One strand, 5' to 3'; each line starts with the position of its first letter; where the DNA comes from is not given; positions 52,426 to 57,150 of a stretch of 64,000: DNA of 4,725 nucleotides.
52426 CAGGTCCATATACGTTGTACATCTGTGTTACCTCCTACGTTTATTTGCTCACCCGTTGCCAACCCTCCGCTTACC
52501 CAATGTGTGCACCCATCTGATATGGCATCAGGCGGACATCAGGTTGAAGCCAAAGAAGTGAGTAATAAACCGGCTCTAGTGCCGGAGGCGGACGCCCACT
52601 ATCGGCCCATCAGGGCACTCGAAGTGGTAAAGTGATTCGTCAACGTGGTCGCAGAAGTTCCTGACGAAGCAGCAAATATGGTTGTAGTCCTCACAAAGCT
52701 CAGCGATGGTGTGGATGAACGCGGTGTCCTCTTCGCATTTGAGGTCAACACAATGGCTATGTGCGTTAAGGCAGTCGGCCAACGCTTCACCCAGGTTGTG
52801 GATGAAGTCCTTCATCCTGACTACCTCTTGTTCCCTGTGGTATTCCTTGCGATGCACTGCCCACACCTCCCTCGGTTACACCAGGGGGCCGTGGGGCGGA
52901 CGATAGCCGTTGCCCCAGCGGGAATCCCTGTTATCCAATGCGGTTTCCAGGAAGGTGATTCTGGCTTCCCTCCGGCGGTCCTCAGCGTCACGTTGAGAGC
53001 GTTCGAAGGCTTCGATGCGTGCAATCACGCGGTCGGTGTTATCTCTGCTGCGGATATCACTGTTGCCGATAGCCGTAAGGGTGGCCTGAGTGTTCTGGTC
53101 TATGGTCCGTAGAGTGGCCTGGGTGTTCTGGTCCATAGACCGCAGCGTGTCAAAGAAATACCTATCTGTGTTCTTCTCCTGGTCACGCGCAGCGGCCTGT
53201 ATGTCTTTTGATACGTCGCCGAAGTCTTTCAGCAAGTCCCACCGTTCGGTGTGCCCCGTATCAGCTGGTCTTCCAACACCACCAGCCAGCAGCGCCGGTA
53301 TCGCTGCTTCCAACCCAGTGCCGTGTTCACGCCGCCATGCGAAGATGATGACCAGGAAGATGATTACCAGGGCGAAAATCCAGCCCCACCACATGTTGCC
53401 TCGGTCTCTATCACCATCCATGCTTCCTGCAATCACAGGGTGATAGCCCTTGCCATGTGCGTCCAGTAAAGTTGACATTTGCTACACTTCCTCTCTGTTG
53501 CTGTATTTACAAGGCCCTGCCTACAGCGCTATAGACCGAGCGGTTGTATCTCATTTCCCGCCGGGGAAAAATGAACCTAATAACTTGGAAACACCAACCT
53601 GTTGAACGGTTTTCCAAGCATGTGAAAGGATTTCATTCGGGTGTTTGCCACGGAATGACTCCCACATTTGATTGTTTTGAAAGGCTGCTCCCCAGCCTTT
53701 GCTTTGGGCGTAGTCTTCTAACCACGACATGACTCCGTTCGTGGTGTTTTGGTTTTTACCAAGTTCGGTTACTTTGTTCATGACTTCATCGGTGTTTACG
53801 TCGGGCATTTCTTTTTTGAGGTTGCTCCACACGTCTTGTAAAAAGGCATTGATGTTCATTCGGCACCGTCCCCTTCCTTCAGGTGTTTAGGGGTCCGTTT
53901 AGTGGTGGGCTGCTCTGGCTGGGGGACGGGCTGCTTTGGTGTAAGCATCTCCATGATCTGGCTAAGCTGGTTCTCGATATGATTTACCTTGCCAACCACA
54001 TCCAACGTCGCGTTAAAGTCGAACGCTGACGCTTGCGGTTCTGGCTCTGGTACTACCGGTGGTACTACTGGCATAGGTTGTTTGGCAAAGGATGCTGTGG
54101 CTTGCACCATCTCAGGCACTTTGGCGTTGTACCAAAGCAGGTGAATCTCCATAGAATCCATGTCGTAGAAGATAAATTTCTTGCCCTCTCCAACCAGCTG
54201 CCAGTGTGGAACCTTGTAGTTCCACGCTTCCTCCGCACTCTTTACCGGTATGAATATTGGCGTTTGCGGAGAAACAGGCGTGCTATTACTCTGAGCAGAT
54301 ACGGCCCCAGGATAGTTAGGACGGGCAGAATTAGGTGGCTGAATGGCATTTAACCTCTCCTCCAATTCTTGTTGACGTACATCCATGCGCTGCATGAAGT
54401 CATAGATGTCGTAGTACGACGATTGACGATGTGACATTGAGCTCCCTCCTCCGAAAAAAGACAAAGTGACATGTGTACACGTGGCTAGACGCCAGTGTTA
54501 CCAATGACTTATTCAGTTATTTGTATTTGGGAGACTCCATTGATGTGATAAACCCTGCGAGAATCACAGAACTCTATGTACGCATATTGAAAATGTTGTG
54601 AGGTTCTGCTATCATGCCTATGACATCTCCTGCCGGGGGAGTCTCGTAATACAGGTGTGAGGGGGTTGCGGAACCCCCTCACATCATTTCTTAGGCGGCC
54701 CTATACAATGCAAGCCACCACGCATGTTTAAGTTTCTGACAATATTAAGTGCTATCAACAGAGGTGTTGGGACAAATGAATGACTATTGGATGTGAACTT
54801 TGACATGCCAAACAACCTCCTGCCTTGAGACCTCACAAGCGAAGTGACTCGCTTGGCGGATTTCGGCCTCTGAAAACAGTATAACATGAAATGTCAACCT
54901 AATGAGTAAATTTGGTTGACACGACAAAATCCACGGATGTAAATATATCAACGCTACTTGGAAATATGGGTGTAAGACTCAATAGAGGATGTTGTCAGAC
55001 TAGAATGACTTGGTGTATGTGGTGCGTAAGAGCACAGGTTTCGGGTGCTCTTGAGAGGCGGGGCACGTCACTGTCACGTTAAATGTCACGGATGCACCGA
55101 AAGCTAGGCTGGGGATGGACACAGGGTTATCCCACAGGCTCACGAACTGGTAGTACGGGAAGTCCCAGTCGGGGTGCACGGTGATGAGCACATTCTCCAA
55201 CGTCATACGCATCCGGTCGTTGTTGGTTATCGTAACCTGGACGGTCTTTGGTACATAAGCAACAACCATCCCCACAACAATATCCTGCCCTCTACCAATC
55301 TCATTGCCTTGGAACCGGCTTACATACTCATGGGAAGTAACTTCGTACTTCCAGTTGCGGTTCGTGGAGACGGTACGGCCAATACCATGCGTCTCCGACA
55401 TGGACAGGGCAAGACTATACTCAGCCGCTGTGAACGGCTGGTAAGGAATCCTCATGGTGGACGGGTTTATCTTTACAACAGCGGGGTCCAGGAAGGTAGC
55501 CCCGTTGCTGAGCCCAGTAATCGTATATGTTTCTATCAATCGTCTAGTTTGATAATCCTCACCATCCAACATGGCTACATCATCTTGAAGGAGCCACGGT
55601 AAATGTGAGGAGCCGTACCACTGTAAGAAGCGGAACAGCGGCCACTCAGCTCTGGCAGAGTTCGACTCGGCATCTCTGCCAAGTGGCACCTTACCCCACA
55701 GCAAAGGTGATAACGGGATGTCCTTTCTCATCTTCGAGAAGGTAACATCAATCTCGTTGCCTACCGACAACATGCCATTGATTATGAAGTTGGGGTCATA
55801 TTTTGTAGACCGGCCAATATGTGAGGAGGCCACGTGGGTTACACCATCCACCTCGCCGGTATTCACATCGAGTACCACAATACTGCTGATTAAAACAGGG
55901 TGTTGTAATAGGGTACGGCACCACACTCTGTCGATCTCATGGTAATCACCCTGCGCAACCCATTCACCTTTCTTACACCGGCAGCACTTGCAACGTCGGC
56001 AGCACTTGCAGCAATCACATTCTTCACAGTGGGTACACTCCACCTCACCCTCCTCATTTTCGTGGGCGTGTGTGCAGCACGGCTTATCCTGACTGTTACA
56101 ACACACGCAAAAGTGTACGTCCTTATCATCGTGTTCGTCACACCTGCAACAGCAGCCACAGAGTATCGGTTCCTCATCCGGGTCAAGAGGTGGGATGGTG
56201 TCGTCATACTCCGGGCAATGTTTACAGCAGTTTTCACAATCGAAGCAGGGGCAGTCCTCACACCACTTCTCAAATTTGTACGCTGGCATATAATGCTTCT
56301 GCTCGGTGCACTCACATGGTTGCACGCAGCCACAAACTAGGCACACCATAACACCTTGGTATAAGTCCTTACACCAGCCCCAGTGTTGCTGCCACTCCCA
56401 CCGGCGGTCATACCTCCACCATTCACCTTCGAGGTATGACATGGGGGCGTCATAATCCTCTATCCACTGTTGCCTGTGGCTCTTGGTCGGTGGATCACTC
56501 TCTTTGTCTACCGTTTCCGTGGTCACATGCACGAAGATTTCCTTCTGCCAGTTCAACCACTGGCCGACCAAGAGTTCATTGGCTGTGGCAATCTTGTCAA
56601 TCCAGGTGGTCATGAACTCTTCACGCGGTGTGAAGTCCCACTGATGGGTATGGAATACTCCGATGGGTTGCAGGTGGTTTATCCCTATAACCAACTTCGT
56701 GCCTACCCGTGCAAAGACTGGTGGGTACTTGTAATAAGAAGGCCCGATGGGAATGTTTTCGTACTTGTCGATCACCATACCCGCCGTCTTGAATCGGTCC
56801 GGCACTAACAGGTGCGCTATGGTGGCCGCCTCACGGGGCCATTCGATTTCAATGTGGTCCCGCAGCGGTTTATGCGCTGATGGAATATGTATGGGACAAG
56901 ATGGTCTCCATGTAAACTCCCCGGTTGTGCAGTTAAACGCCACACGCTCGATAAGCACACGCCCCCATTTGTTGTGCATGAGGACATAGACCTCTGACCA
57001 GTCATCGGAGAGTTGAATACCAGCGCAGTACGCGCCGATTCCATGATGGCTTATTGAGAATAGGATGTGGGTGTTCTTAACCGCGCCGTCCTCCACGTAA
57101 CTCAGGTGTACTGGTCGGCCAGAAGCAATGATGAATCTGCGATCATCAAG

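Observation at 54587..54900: Convergent 40-aa peptide gene and short opposing RNA sharing one hairpin: type I toxin-antitoxin-like module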

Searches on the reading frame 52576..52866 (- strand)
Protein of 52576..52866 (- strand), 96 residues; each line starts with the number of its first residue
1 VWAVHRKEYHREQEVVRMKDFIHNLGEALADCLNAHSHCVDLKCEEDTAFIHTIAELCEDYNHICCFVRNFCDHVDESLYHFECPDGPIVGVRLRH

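Call 57: search_protein_families(library=ncbifam, proteins=[window:52576-52866:-], max_evalue=1)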
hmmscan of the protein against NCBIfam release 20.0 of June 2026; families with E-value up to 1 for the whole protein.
window:52576-52866:- (96 aa): 2 families
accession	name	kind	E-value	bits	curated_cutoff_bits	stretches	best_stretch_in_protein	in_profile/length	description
NF006121.0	PRK08265.1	subfamily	0.002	17.7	294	1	9-79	27-97/263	short chain dehydrogenase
NF010658.0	PRK14057.1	equivalog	0.17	11.3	530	1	28-59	90-121/254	epimerase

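Call 109: search_protein_families(library=phrogs, proteins=[window:52576-52866:-], max_evalue=0.01)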
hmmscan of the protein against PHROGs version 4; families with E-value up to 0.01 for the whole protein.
window:52576-52866:- (96 aa): 0 families

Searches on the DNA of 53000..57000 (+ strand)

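Call 8: search_dna_similar(query=window:53000-57000:+, collection=phages, mode=distant)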
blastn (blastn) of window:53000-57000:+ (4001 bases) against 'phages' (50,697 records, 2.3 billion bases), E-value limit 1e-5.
No match.

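Call 32: search_rna_families(source=window, start=54400, end=55050, threshold=evalue, max_evalue=5)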
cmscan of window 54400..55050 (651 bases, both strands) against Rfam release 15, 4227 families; matches with E-value up to 5: 2.
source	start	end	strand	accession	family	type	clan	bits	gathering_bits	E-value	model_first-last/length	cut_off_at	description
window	54653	54687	+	RF04234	mir-1421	Gene; miRNA;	-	20.8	45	0.21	1-74/74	no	mir-1421 microRNA precursor family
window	54763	54832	+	RF00337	snoZ112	Gene; snRNA; snoRNA; CD-box;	CL00062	14.9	40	3.6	1-184/184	no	Small nucleolar RNA Z112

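Call 114: search_dna_similar(query=window:54438-54999:+, collection=plasmids, mode=distant, max_evalue=0.001, max_rows=10)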
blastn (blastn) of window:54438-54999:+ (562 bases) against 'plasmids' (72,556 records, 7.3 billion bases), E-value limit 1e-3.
No match.

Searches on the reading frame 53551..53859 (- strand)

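Call 10: search_protein_families(library=pfam, proteins=[window:53551-53859:-], max_evalue=0.01)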
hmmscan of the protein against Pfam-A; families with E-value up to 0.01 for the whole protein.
window:53551-53859:- (102 aa): 1 family
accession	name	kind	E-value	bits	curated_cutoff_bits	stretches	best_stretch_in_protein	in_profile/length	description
PF06605.17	Prophage_tail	-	0.0005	20.3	31.3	1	13-88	98-175/250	Prophage endopeptidase tail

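Call 11: search_protein_families(library=phrogs, proteins=[window:53551-53859:-], max_evalue=0.01)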
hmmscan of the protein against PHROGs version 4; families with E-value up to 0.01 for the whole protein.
window:53551-53859:- (102 aa): 0 families

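Call 57: search_protein_families(library=ncbifam, proteins=[window:53551-53859:-], max_evalue=1)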
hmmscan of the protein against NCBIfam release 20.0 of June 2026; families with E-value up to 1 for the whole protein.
window:53551-53859:- (102 aa): 1 family
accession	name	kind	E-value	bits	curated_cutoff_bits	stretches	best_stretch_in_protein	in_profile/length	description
NF042953.1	Hhe_antiphage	equivalog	0.15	9.3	2000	1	13-92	590-667/1797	DUF4011 domain-containing anti-phage protein Hhe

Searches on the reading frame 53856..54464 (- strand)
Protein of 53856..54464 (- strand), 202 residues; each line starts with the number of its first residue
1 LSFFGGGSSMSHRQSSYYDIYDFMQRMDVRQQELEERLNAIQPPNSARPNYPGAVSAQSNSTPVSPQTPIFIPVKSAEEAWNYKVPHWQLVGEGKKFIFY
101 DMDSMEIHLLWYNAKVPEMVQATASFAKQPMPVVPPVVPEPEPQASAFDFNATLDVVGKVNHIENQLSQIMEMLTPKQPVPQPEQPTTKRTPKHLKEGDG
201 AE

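Call 10: search_protein_families(library=pfam, proteins=[window:53856-54464:-], max_evalue=0.01)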
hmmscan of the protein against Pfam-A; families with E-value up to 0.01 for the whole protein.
window:53856-54464:- (202 aa): 0 families

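Call 11: search_protein_families(library=phrogs, proteins=[window:53856-54464:-], max_evalue=0.01)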
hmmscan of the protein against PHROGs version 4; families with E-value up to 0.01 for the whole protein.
window:53856-54464:- (202 aa): 0 families

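Call 12: find_related_loci(query=window:53856-54437:-, collection=viral_contigs, flank=4000)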
Query window:53856-54437:- (193 aa) in viral_contigs; peptide patterns used: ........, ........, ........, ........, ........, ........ (x = any residue, [..] = any of these).
15 stretches matched a pattern, but none encodes a relative of the query by tblastn (E <= 1e-3).

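Call 16: find_homologous_proteins(query=window:53856-54437:-)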
Query window:53856-54437:- (193 aa): 1 proteins with E <= 0.001 among 35 candidates.
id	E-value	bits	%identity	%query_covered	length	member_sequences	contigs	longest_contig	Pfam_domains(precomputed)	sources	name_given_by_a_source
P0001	5.5e-125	433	100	100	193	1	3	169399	-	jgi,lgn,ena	-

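Call 57: search_protein_families(library=ncbifam, proteins=[window:53856-54437:-], max_evalue=1)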
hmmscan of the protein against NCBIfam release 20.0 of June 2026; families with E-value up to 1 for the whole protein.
window:53856-54437:- (193 aa): 0 families

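Call 58: search_protein_families(library=padloc, proteins=[window:53856-54437:-], max_evalue=1)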
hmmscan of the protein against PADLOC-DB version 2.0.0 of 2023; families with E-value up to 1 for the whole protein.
window:53856-54437:- (193 aa): 0 families

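Call 69: find_encoding_contigs(protein=P0001, flank=1500, max_places=10)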
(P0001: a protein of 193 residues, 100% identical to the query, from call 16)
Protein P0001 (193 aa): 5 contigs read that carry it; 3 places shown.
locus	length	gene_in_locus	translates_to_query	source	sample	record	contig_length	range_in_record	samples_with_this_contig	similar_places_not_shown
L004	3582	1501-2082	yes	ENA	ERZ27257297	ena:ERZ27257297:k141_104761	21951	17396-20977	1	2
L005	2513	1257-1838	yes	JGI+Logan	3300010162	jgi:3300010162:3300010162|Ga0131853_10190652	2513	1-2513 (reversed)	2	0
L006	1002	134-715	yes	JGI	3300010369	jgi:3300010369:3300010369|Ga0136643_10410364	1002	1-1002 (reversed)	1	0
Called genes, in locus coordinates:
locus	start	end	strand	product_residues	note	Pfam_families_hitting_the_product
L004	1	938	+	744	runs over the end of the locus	-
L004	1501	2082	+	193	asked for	-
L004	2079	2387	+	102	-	-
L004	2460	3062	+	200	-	-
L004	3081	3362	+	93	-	-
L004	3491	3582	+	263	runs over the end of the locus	-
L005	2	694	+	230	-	?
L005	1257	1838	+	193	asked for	-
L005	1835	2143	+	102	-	-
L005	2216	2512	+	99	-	?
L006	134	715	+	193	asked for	-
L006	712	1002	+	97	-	?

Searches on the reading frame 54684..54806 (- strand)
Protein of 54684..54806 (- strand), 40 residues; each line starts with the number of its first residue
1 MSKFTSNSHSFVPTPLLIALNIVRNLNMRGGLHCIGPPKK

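Call 48: find_homologous_proteins(query=window:54687-54806:-, max_evalue=10)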
Query seq(40 aa): no candidate shares three 5-residue words with the query. No homologue found.

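Call 56: search_protein_families(library=pfam, proteins=[window:54687-54806:-], max_evalue=10)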
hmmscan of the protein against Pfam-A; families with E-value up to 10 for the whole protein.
seq(40 aa): 0 families

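Call 57: search_protein_families(library=ncbifam, proteins=[window:54687-54806:-], max_evalue=1)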
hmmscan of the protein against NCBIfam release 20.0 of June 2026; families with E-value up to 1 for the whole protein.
seq(40 aa): 0 families

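Call 58: search_protein_families(library=padloc, proteins=[window:54687-54806:-], max_evalue=1)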
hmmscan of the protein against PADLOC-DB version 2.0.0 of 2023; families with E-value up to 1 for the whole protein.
seq(40 aa): 0 families

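Call 95: predict_structure(protein=window:54684-54806:-)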
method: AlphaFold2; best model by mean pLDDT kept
length: 40 residues; sequences in the alignment: 1
mean_pLDDT: 69.6   pTM: 0.35
mean pLDDT of the five models: 69.6, 67.2, 66.3, 65.5, 65.2
residues with pLDDT >= 90: 5; 70-90: 13; 50-70: 19; < 50: 3
segments of 3 or more residues with pLDDT < 50: none
pLDDT, mean of each block of 10 residues (from residue 1): 58 84 82 56
secondary structure, 60 per line:
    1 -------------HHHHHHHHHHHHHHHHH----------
elements in order: H14-30

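Call 109: search_protein_families(library=phrogs, proteins=[window:54687-54806:-], max_evalue=0.01)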
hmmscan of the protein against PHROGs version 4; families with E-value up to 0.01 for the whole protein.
seq(40 aa): 0 families

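Call 113: search_dna_similar(query=window:54687-54806:-, collection=phages, mode=protein, max_evalue=1, max_rows=10)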
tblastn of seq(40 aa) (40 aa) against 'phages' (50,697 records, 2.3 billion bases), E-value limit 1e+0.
No match.
